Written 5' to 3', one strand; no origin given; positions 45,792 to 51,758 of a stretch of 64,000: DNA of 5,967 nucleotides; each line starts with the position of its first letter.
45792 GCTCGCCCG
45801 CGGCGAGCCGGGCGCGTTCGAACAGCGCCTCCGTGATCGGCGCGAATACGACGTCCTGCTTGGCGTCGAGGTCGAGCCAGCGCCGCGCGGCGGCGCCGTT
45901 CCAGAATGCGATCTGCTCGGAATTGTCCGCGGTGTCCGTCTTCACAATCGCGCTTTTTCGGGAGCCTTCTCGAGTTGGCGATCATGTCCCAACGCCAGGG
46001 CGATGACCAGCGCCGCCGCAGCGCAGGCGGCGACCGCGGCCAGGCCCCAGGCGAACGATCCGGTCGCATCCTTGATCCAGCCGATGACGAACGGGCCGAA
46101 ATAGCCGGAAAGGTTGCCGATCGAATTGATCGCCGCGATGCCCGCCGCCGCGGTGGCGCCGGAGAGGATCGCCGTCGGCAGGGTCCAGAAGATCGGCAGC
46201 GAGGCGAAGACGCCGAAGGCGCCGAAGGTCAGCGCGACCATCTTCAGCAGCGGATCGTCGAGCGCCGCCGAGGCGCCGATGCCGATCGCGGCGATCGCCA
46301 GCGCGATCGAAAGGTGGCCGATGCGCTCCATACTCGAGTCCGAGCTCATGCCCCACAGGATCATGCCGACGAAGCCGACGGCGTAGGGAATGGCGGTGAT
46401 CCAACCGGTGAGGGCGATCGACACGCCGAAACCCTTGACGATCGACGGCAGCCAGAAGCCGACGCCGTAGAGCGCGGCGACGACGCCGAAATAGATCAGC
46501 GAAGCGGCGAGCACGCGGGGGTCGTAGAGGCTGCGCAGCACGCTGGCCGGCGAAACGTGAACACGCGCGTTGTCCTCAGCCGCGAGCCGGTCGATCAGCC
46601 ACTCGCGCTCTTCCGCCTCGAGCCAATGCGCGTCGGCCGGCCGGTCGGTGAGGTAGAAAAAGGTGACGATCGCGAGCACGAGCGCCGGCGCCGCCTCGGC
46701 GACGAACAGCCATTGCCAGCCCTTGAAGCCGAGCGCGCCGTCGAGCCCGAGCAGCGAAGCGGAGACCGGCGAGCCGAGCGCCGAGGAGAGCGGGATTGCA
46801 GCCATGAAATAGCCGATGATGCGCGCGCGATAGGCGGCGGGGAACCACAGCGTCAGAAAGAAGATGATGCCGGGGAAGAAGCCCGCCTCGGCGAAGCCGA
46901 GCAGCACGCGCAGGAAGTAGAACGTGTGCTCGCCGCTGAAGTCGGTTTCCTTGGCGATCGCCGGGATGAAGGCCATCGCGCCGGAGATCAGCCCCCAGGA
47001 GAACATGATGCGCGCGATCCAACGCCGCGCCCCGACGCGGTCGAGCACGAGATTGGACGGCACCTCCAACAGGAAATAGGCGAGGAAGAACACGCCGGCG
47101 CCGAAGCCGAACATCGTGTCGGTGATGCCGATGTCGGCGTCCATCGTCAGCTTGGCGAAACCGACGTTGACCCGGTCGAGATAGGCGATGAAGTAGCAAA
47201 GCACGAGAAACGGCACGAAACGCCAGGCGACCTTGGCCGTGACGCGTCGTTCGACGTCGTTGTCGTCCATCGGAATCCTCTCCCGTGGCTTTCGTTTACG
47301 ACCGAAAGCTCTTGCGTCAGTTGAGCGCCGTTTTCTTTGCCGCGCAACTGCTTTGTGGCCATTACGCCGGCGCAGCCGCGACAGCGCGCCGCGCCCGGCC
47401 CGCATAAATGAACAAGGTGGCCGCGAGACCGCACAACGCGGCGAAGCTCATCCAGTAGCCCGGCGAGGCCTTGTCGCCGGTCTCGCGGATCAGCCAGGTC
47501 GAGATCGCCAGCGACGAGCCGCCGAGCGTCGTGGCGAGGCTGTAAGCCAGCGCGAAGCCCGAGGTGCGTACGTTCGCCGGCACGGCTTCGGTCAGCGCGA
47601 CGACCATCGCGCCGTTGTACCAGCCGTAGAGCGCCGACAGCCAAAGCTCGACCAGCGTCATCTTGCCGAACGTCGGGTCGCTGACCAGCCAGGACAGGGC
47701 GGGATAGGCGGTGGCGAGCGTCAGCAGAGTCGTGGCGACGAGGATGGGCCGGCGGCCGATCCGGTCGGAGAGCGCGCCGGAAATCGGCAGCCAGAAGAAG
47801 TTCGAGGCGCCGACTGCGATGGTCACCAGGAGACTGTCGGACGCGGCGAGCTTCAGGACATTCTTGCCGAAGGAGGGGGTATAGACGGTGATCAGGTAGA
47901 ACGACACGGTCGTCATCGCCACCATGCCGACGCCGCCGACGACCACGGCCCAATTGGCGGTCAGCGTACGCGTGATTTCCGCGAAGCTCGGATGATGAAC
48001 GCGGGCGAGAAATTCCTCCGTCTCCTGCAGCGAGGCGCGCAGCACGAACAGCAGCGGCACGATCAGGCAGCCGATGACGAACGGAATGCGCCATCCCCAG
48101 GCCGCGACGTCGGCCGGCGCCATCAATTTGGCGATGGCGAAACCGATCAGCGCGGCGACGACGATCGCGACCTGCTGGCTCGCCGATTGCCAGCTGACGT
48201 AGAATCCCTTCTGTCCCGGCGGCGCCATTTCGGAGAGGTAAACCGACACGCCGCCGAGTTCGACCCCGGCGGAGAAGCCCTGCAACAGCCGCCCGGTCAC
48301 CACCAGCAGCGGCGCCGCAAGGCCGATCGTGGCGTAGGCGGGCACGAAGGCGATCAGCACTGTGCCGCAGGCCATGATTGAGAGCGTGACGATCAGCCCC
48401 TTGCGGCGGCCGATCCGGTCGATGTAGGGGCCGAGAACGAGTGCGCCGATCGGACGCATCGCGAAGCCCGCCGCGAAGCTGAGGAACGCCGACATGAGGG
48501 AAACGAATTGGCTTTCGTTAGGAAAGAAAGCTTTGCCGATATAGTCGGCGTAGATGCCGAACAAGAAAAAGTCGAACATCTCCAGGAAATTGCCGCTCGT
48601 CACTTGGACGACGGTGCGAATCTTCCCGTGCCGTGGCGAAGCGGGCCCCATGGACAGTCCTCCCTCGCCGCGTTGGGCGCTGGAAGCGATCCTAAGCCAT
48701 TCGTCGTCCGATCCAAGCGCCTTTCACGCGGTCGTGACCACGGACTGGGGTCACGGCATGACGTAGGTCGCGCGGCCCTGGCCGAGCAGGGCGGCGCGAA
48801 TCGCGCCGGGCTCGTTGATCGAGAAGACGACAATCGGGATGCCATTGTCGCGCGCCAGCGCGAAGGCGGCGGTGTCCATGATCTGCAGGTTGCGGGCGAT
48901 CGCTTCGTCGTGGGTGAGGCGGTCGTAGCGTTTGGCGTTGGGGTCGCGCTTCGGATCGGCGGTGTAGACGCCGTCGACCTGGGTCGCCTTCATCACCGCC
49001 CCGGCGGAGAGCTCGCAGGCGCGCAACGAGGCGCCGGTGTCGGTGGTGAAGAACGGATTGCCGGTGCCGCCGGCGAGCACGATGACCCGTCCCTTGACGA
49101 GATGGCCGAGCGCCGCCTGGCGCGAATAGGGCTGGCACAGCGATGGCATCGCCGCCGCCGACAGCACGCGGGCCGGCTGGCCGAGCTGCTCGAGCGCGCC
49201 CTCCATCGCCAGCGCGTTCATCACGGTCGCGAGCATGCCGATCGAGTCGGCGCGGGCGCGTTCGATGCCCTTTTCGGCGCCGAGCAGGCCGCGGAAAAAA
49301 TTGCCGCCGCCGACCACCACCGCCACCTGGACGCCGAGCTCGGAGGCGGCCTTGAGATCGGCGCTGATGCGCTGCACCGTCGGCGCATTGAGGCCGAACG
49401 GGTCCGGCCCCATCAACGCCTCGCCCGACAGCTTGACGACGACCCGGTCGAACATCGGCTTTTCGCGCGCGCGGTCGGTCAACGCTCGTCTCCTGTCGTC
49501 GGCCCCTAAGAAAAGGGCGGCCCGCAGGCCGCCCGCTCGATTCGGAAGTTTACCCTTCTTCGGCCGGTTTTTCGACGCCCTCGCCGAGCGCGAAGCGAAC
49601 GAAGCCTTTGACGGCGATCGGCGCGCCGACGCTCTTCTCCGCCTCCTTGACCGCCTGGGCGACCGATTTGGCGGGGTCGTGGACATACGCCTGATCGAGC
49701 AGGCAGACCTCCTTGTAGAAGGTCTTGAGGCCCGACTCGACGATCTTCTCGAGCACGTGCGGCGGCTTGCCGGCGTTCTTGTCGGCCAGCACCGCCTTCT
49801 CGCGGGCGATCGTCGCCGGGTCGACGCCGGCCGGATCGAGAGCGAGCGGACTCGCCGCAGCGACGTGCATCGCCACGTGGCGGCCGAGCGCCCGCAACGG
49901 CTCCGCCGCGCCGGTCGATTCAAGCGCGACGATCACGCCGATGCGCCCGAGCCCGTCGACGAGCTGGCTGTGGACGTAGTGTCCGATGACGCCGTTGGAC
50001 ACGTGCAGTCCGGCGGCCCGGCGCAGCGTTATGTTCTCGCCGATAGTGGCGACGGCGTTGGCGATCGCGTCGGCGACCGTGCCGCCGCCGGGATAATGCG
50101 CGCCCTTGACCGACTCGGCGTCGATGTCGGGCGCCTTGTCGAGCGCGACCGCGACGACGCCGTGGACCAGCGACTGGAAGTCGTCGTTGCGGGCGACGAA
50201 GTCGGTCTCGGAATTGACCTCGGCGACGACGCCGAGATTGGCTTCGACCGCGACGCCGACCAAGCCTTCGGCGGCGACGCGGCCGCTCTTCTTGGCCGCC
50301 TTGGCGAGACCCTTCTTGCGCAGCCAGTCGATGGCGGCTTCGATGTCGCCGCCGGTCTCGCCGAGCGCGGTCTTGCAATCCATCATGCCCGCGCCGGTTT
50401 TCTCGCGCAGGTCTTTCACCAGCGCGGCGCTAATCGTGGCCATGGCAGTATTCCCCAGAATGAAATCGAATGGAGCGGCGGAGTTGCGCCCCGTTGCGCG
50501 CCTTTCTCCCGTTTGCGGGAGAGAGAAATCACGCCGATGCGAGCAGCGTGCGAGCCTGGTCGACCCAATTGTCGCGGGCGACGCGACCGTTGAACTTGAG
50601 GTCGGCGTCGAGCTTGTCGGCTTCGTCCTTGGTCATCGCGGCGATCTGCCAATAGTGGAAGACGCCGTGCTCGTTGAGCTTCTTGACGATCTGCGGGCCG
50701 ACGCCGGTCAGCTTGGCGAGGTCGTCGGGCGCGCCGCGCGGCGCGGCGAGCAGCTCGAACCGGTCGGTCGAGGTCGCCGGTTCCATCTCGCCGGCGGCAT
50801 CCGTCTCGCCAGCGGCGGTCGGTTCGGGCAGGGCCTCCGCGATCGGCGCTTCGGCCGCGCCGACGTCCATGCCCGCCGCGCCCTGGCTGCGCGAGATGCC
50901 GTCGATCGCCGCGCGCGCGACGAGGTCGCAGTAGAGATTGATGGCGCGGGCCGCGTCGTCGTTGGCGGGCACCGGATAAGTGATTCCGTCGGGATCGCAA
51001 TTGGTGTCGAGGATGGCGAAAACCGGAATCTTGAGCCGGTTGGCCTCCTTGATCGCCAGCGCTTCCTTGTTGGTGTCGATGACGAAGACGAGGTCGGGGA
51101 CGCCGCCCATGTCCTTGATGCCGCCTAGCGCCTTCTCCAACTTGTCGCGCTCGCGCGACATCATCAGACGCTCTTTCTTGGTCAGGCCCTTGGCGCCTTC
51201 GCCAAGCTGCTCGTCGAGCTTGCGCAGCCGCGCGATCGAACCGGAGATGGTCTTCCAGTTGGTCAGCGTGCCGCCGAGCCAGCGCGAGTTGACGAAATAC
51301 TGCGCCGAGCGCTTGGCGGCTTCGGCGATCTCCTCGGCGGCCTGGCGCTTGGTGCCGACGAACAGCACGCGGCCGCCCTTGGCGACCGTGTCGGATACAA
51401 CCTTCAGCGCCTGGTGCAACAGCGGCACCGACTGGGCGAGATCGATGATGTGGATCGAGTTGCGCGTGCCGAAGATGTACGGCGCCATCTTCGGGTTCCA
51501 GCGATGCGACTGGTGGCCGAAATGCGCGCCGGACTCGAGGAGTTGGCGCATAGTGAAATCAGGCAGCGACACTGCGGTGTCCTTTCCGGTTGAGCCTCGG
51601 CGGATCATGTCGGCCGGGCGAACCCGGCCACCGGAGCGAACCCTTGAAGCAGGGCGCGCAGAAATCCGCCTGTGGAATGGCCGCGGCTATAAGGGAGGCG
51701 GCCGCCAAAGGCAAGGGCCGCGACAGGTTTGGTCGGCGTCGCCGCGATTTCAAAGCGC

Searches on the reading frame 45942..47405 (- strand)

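Call 47: search_protein_families(library=pfam, proteins=[window:45942-47405:-], max_evalue=0.00001)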
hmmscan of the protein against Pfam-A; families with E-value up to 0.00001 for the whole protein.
window:45942-47405:- (487 aa): 1 family
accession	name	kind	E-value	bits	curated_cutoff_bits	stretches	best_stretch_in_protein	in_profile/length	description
PF07690.21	MFS_1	-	9.4e-41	140.3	33.4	1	67-438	1-347/347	Major Facilitator Superfamily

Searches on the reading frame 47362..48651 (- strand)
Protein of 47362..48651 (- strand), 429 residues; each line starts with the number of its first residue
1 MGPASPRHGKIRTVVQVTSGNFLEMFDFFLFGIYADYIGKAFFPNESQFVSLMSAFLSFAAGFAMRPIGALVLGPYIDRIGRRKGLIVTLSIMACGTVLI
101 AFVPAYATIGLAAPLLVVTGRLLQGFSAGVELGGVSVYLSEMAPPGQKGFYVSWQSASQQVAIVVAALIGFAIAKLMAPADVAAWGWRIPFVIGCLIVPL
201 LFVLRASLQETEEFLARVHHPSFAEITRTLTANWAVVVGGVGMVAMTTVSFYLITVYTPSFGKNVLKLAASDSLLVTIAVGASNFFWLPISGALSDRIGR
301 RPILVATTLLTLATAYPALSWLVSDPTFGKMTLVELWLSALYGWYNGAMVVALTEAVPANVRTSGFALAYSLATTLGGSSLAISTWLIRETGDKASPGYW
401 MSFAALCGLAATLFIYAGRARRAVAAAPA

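Call 47: search_protein_families(library=pfam, proteins=[window:47362-48651:-], max_evalue=0.00001)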
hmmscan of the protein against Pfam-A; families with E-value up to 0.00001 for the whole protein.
window:47362-48651:- (429 aa): 2 families
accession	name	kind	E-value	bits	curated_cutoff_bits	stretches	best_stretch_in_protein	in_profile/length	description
PF00083.30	Sugar_tr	-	1.2e-34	120.4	22.3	2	14-219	3-202/452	Sugar (and other) transporter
PF07690.21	MFS_1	-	5.5e-27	95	33.4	1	19-379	3-344/347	Major Facilitator Superfamily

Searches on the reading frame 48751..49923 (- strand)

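Call 78: search_protein_families(library=pfam, proteins=[window:48751-49923:-], max_evalue=0.00001)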
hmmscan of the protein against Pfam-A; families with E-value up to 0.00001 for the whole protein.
window:48751-49923:- (390 aa): 1 family
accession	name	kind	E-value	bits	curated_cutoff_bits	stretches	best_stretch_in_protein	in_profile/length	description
PF00696.33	AA_kinase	-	5.9e-39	134.6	24.9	1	160-368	2-234/234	Amino acid kinase family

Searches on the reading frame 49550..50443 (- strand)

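Call 47: search_protein_families(library=pfam, proteins=[window:49550-50443:-], max_evalue=0.00001)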
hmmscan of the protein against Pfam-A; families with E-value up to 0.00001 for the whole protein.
window:49550-50443:- (297 aa): 1 family
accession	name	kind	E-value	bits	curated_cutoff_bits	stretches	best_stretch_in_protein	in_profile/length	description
PF00889.24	EF_TS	-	4e-62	209.9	27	1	71-288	1-204/204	Elongation factor TS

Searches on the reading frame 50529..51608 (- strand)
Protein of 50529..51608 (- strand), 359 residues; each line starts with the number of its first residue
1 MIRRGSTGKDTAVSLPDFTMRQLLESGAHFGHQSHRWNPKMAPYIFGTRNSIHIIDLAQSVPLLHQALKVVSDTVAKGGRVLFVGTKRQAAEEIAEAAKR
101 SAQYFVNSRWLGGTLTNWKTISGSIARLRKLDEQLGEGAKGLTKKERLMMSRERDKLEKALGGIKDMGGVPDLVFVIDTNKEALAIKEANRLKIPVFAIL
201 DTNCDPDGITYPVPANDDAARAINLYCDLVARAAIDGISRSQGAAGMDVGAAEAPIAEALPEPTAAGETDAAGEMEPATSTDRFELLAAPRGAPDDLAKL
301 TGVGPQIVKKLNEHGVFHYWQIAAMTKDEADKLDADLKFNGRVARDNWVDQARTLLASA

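Call 47: search_protein_families(library=pfam, proteins=[window:50529-51608:-], max_evalue=0.00001)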
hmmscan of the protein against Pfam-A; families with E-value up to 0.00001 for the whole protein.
window:50529-51608:- (359 aa): 1 family
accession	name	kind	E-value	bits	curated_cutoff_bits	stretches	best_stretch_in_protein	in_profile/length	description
PF00318.25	Ribosomal_S2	-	3.1e-94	314.7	26.1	1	23-237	1-216/216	Ribosomal protein S2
